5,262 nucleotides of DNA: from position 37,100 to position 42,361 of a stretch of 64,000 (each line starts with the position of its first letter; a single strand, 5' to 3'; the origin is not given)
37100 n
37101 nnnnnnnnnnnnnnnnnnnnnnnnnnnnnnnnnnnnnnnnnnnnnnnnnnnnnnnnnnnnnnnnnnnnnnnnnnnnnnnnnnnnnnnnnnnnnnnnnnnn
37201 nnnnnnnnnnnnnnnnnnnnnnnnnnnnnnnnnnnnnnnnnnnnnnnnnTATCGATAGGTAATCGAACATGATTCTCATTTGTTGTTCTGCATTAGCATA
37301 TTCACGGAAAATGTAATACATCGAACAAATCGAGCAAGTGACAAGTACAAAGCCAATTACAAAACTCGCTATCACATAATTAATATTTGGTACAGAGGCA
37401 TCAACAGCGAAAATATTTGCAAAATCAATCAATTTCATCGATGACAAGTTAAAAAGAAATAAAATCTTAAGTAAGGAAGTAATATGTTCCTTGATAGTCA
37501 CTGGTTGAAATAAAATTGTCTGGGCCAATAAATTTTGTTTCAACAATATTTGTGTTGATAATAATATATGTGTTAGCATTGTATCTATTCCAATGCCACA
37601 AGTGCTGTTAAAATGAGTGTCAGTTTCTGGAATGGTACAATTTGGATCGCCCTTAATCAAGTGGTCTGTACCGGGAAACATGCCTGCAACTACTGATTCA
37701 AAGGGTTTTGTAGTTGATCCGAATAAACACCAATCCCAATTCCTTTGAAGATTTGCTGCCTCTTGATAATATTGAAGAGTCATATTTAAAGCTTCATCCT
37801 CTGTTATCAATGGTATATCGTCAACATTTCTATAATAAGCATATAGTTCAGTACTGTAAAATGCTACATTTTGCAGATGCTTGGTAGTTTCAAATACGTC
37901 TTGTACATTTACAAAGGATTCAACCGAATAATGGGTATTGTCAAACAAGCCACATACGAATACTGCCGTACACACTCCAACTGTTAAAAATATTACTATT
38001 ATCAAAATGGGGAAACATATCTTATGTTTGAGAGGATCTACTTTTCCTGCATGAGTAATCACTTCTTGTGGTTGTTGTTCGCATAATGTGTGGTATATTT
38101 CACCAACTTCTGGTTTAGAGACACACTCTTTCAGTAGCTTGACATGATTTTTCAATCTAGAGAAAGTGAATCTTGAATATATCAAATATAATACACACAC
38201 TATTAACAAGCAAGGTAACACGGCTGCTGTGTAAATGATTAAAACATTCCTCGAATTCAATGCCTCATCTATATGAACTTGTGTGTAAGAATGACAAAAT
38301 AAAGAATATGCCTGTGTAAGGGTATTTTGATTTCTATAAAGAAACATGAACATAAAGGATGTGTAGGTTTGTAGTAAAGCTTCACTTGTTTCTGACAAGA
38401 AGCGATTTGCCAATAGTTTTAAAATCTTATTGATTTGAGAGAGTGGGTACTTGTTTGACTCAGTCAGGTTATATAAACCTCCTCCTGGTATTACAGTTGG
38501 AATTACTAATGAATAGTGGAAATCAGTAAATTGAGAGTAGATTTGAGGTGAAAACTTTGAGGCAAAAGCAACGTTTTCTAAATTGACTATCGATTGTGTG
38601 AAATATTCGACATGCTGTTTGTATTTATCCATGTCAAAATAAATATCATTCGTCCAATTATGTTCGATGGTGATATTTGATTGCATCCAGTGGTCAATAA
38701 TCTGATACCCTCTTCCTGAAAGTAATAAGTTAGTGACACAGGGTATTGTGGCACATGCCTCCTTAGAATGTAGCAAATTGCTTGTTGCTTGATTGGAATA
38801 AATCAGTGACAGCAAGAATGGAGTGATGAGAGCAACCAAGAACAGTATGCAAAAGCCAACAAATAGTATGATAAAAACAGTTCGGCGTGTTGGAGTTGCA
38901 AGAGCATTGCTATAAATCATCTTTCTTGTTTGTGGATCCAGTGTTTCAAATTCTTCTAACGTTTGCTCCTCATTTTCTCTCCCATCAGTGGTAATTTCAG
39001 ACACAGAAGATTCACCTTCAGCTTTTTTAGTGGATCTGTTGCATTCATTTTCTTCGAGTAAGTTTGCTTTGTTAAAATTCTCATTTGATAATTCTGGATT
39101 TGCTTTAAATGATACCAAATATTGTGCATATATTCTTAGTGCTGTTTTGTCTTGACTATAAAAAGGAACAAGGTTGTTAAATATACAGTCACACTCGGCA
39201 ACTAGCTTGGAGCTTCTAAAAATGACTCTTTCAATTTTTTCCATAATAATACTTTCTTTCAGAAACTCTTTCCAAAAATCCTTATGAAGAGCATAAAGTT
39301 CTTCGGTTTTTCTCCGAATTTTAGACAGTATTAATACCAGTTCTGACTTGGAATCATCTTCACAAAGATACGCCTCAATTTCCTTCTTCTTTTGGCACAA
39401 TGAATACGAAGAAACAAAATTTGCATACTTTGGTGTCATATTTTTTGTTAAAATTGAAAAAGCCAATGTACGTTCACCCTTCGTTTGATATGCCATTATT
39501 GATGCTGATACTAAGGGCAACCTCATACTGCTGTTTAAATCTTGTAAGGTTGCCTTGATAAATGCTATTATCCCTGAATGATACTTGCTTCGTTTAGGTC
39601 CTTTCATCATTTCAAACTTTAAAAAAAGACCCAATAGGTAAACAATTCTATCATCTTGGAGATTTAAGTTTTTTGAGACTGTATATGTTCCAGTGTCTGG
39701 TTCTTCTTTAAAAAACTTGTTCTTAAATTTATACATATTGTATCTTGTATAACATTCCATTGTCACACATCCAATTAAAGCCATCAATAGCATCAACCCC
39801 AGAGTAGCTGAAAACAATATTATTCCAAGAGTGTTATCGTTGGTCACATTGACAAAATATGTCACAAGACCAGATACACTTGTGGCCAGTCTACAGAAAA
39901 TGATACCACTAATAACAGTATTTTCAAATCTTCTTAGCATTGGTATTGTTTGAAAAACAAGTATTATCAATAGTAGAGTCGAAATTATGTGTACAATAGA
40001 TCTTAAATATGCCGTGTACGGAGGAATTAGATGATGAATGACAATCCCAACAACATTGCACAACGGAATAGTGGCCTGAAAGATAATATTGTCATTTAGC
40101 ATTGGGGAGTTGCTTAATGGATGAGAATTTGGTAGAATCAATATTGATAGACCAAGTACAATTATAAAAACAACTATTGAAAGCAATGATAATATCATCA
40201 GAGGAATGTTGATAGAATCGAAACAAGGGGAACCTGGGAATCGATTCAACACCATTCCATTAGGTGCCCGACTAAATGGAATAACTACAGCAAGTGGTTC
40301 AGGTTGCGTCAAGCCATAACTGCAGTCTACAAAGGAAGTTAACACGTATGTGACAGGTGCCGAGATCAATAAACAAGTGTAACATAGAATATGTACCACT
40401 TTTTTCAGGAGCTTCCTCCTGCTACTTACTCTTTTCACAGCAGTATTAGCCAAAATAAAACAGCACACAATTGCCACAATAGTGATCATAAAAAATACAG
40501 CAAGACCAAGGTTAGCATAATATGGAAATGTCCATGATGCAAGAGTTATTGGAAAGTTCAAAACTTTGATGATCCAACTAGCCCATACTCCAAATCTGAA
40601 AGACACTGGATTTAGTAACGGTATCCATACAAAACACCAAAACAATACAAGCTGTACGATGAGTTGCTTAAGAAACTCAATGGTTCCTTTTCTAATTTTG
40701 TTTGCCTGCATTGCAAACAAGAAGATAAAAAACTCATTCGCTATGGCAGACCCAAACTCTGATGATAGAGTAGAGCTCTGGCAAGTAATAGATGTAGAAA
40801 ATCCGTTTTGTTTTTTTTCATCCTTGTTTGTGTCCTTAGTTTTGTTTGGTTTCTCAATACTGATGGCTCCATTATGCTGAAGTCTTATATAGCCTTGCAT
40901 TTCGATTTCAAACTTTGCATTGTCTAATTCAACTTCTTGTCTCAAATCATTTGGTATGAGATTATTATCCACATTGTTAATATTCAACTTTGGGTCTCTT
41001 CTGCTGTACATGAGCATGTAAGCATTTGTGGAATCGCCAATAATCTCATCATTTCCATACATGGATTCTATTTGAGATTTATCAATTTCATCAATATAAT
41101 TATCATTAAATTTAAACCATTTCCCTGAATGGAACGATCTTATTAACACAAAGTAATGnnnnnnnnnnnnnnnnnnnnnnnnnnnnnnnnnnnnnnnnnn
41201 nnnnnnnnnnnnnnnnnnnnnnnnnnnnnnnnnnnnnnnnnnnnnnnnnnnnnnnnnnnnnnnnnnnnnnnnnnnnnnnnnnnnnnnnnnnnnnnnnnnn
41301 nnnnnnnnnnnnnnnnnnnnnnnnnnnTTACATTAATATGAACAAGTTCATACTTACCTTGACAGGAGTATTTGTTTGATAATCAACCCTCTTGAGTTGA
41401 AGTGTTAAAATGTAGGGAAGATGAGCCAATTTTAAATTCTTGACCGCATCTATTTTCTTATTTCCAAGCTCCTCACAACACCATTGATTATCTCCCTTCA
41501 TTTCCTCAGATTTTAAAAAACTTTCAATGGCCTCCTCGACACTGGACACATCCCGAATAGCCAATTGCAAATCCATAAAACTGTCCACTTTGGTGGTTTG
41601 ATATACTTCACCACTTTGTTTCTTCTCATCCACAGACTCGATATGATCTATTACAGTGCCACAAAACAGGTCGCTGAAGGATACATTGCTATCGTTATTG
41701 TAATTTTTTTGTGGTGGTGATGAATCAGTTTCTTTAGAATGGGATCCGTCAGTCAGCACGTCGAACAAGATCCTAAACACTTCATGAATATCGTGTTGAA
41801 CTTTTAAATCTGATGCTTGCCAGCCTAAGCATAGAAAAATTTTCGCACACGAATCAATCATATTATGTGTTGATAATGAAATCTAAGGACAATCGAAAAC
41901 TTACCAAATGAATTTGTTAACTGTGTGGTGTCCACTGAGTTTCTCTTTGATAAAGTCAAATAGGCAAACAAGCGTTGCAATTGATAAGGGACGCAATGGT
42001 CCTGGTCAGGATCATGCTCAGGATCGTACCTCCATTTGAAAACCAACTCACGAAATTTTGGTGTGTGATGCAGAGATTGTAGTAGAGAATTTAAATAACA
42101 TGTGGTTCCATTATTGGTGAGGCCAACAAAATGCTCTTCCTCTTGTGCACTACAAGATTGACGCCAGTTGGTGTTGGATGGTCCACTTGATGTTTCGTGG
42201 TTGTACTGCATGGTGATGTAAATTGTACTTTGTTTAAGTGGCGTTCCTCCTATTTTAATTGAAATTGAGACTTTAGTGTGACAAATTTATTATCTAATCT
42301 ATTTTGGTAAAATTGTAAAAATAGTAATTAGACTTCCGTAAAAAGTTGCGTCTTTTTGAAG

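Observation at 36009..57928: Two paralogous receptor-type PAS-cyclases in inverted orientation bracket a 10-kb block of unrelated genes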

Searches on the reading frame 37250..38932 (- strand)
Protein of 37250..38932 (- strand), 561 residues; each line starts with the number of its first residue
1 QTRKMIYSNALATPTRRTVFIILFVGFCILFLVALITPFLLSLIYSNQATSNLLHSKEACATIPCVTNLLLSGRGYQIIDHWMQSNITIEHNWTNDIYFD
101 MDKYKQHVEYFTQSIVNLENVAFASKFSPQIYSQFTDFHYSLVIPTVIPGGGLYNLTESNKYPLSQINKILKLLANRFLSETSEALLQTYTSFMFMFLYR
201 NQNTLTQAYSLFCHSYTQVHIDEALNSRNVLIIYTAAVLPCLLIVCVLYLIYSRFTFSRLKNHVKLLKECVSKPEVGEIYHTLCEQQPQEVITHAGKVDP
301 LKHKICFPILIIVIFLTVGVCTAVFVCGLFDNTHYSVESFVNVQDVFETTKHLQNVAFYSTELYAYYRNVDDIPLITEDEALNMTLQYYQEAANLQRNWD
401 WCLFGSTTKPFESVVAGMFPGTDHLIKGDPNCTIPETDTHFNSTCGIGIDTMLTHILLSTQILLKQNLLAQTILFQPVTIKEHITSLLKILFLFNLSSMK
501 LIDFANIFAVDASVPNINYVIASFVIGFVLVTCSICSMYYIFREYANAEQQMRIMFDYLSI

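Call 70: predict_structure(alignment_id=A3)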
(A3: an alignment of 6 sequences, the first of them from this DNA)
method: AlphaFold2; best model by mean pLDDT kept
length: 561 residues; sequences in the alignment: 6
mean_pLDDT: 73.7   pTM: 0.69
mean pLDDT of the five models: 73.7, 64.4, 64.2, 63.9, 55.1
residues with pLDDT >= 90: 22; 70-90: 338; 50-70: 135; < 50: 66
segments of 3 or more residues with pLDDT < 50: 88-90, 92-98, 151-153, 278-298, 370-374, 437-444, 468-479
pLDDT, mean of each block of 10 residues (from residue 1): 53 62 84 88 85 86 80 70 53 49 83 90 83 87 69 57 88 88 79 83 87 90 89 87 85 76 66 52 43 42 71 88 88 85 85 82 66 60 81 87 71 63 76 54 63 77 55 43 60 76 84 80 90 86 70 58 44
secondary structure, 60 per line:
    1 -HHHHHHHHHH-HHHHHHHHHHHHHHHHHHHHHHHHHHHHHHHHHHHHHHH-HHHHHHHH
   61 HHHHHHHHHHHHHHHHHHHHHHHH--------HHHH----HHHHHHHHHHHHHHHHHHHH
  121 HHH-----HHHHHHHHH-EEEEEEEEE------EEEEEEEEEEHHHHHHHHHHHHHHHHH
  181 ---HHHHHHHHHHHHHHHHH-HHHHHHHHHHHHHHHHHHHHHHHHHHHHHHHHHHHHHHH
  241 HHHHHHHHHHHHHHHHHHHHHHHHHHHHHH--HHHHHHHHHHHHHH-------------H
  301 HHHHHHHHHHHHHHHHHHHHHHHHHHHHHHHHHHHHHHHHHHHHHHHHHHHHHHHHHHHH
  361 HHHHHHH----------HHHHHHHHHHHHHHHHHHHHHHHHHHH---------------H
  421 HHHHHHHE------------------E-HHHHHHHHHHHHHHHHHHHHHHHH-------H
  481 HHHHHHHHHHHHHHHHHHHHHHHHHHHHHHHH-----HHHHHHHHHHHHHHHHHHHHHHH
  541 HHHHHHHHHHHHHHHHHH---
elements in order: H2-11 H13-51 H53-84 H93-96 H101-123 H129-137 E139-147 E154-163 H164-180 H184-200 H202-270 H273-286 H300-367 H378-404 H420-427 H449-472 H480-512 H518-558
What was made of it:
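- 37310..38896 (-): Two tandem TM-loop(~190 aa)-TM modules of A (aa 1052-1299 and 1340-1580), predicted as helical-bundle ectodomains. AF2 pLDDT 73.7, pTM 0.69 (call 70).
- Sensor loops: AF2 pLDDT 73.7 and pTM 0.69, all-helical apart from one hairpin (call 70).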

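Call 72: fold_search(model_id=the predicted structure, library=pdb)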
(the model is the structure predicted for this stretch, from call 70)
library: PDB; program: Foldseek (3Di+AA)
matches with E <= 10: 170; with E <= 0.001: 0
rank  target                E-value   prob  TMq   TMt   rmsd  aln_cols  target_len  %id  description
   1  8ouh_B                8.9e-02  0.09  0.08  0.10  33.6       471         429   11  Complex of human ASCT2 with Syncytin-1 (released 2024-05-01)
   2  8oui_C                9.3e-02  0.13  0.11  0.13  32.5       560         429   10  Complex of ASCT2 with Suppressyn (released 2024-05-01)
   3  8w20_A                1.3e-01  0.20  0.16  0.13  68.3       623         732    9  Umb1 umbrella toxin particle (released 2024-04-17)
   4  5llm                  1.8e-01  0.07  0.08  0.10  33.2       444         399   12  Structure of the thermostabilized EAAT1 cryst mutant in complex with L-ASP and the allosteric inhibitor UCPH101 (released 2017-04-19)
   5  7p5c_A                4.7e-01  0.13  0.13  0.17  27.1       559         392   10  Cryo-EM structure of human TTYH3 in Ca2+ and GDN (released 2021-08-11)
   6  8iyj_b2               5.1e-01  0.10  0.12  0.16  41.8       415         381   12  Cryo-EM structure of the 48-nm repeat doublet microtubule from mouse sperm (released 2023-07-05)
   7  6x2z                  6.4e-01  0.08  0.12  0.15  32.9       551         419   10  hEAAT3-OFS-Asp (released 2021-03-17)
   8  6me8_A                6.7e-01  0.04  0.09  0.10  35.4       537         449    9  XFEL crystal structure of human melatonin receptor MT2 (N86D) in complex with 2-phenylmelatonin (released 2019-04-24)
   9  5llu                  7.0e-01  0.06  0.10  0.13  32.0       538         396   12  Structure of the thermostabilized EAAT1 cryst-II mutant in complex with L-ASP (released 2017-04-19)
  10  9bgz                  7.0e-01  0.06  0.10  0.13  31.6       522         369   11  Ancestral uncoupled aspartate transporter, apo conditions, high-affinity state (released 2025-03-12)
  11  7awm                  7.3e-01  0.08  0.12  0.15  31.3       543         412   10  Structure of the thermostabilized EAAT1 cryst mutant in complex with L-ASP, three sodium ions and the allosteric inhibit (released 2021-10-13)
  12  6x3f_A                7.3e-01  0.06  0.10  0.13  30.9       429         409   11  hEAAT3-IFS-Apo (released 2021-03-17)
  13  6mp6_A                7.3e-01  0.05  0.10  0.12  29.7       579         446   10  Cryo-EM structure of the human neutral amino acid transporter ASCT2 (released 2019-11-06)
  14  5l7d_A                7.6e-01  0.08  0.11  0.11  24.8       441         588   10  Structure of human Smoothened in complex with cholesterol (released 2016-07-20)
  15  9o5o_A                9.5e-01  0.06  0.09  0.13  43.0       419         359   10  Cryo-EM structure of the human SK2-4 chimera/calmodulin channel complex bound to a small molecule activator (released 2025-07-09)
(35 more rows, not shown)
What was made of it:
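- Foldseek's weak top hits include TTYH channels and EAAT transporters (call 72).
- Tried and rejected: Foldseek against the PDB gave nothing significant (call 72).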

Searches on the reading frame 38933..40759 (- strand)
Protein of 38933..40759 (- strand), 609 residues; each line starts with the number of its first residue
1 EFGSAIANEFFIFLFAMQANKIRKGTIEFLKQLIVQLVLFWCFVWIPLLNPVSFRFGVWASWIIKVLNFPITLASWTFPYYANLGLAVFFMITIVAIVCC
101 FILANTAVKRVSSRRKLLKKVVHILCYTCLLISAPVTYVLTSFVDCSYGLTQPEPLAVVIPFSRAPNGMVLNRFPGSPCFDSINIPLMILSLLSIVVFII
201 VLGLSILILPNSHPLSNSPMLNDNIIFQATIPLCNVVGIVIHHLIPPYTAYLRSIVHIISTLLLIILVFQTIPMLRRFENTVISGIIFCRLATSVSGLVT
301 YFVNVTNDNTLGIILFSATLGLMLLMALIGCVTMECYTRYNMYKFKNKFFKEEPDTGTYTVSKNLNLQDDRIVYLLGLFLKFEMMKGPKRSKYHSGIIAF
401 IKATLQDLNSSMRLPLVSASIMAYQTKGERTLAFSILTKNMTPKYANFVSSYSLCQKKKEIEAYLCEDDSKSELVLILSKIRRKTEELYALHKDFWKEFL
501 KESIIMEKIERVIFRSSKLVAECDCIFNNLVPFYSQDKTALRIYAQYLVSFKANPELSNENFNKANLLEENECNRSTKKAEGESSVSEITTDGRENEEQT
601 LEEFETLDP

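Call 90: predict_structure(alignment_id=A4)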
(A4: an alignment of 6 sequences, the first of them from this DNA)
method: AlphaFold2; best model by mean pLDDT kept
length: 609 residues; sequences in the alignment: 6
mean_pLDDT: 61.6   pTM: 0.42
mean pLDDT of the five models: 61.6, 59.6, 58.5, 56.8, 52.6
residues with pLDDT >= 90: 0; 70-90: 190; 50-70: 301; < 50: 118
segments of 3 or more residues with pLDDT < 50: 21-23, 49-59, 145-183, 272-274, 385-391, 423-430, 460-472, 579-609
pLDDT, mean of each block of 10 residues (from residue 1): 58 58 59 67 55 46 53 55 68 74 65 72 78 64 47 27 31 42 56 66 67 59 54 61 58 73 73 58 76 72 59 72 84 81 67 54 53 57 48 57 57 55 48 60 61 57 40 62 81 80 78 83 82 77 84 84 83 60 36 32 33
secondary structure, 60 per line:
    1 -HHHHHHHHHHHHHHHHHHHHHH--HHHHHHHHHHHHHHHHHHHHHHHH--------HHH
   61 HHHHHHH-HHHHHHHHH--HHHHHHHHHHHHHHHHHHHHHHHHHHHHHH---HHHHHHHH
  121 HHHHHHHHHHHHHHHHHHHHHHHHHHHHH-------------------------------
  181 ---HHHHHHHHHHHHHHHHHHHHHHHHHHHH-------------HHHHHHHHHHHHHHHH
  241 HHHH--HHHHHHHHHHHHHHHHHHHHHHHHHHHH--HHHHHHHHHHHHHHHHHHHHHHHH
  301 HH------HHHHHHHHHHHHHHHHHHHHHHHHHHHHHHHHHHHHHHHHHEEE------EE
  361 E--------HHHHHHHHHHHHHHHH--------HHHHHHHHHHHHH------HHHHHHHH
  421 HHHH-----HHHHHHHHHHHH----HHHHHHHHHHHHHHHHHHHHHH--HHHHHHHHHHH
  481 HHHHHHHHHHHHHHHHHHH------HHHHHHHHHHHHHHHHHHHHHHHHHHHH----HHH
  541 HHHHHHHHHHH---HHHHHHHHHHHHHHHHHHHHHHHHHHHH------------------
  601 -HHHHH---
elements in order: H2-23 H26-49 H58-67 H69-77 H80-109 H113-149 H184-211 H225-244 H247-274 H277-302 H309-349 E350-352 E359-361 H370-385 H394-406 H413-424 H430-441 H446-467 H470-499 H506-533 H538-551 H555-582 H602-606
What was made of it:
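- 39713..40684 (-): N-terminal membrane bundle of A (aa 456-779): 7 hydropathy peaks, 8 helices in the AF2 model. AF2 model of low confidence, pLDDT 61.6 (call 90).
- The N-terminal model is poor (pLDDT 61.6, call 90).
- Tried and rejected: The AF2 model of the N-terminal bundle plus TPR was too poor (pLDDT 61.6) to justify a fold search (call 90).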

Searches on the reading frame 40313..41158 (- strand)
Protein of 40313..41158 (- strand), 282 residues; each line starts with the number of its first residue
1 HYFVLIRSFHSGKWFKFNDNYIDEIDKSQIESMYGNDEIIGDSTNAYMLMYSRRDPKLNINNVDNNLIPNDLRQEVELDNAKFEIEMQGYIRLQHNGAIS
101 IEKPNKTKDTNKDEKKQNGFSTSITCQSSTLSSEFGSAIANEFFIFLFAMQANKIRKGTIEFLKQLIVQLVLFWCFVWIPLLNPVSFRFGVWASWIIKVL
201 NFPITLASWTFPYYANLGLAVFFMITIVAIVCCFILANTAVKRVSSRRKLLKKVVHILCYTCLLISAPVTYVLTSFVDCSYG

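Call 89: find_related_loci(query=window:40313-41158:-, collection=metagenome_contigs, flank=6000)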
Query seq(282 aa) (282 aa) in metagenome_contigs; peptide patterns used: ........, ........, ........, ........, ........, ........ (x = any residue, [..] = any of these).
144 stretches matched a pattern, but none encodes a relative of the query by tblastn (E <= 1e-3).
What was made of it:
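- Tried and rejected: A metagenome scan with the junction peptide found no relative (call 89).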

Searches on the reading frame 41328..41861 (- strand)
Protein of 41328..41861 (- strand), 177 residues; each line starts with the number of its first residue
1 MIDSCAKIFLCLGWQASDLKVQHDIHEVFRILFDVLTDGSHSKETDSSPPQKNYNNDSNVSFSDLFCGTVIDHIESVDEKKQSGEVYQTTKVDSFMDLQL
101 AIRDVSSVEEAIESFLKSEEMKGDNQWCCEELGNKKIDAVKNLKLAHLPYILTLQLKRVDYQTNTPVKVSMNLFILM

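Call 5: search_protein_families(library=pfam, proteins=[window:41328-41861:-], max_evalue=0.01)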
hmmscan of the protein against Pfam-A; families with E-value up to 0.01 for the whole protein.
window:41328-41861:- (177 aa): 1 family
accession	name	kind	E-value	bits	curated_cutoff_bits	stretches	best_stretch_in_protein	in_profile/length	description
PF00443.35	UCH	-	8.6e-11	42.4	23.9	1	10-171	74-170/254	Ubiquitin carboxyl-terminal hydrolase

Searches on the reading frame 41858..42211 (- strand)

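Call 5: search_protein_families(library=pfam, proteins=[window:41858-42211:-], max_evalue=0.01)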
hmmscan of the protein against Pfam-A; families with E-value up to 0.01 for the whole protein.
window:41858-42211:- (117 aa): 2 families
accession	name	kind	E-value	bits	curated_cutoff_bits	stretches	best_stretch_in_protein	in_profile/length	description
PF00443.35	UCH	-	9.6e-16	58.6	23.9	1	29-111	1-85/254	Ubiquitin carboxyl-terminal hydrolase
PF13423.12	UCH_1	-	6.3e-10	39.6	22.2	1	29-106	1-75/317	Ubiquitin carboxyl-terminal hydrolase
